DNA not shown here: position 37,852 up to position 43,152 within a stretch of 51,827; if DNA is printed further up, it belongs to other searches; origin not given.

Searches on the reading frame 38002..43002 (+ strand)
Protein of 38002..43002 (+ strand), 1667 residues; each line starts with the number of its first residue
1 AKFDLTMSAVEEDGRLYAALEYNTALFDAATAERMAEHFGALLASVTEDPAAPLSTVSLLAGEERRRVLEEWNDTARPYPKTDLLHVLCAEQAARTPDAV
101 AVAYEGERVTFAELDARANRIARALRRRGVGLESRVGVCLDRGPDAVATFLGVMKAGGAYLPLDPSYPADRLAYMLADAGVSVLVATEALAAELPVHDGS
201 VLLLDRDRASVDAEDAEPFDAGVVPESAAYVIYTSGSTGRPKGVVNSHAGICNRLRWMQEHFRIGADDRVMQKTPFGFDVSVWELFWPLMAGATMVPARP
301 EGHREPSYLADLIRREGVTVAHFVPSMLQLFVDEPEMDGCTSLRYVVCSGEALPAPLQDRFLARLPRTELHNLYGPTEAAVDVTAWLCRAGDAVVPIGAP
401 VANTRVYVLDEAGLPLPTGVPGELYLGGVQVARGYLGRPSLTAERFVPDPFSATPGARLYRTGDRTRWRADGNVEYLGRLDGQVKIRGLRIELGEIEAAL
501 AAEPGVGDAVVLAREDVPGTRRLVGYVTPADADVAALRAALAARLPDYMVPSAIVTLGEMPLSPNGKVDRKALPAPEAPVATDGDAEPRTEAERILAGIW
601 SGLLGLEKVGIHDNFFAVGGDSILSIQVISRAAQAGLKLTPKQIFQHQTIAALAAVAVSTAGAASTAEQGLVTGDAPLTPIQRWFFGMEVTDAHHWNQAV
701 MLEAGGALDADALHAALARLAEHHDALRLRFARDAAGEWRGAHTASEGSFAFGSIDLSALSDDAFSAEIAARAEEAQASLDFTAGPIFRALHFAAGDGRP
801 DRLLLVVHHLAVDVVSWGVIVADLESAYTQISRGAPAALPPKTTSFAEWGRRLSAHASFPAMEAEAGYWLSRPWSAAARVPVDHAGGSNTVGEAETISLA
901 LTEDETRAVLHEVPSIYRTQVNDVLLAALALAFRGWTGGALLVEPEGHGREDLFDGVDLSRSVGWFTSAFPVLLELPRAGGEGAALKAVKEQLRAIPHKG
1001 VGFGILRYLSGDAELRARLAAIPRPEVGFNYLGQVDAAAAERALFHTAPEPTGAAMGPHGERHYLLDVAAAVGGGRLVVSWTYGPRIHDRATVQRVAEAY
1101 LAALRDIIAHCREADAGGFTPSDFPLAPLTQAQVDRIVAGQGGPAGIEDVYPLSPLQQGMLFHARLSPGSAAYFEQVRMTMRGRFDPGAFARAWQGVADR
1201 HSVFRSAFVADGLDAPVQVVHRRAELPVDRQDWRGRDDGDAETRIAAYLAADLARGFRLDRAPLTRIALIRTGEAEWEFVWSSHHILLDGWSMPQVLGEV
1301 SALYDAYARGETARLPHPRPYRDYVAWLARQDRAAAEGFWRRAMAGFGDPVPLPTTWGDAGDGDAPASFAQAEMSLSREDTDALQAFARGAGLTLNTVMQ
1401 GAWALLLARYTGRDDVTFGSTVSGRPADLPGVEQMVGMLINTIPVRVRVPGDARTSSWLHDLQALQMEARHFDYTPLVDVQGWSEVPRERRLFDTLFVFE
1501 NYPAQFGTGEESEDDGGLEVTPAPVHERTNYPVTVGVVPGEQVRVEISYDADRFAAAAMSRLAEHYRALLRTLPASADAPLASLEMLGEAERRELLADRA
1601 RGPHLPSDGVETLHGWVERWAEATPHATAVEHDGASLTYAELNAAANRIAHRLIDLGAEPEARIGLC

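Call 77: search_protein_families(library=pfam, proteins=[window:38002-43002:+], max_evalue=0.00001)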
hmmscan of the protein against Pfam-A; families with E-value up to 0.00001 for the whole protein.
window:38002-43002:+ (1667 aa): 4 families
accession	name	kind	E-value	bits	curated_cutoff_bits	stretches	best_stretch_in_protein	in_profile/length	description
PF00668.25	Condensation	-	1.3e-178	594.9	30.6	3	1148-1596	2-456/456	Condensation domain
PF00501.34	AMP-binding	-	6.1e-110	368.1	29.9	2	90-436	2-384/384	AMP-binding enzyme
PF00550.31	PP-binding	-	2.1e-12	47.5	20.8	1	596-655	3-65/67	Phosphopantetheine attachment site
PF13193.12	AMP-binding_C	-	1.4e-10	42.4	24.5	1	495-567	1-76/76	AMP-binding enzyme C-terminal domain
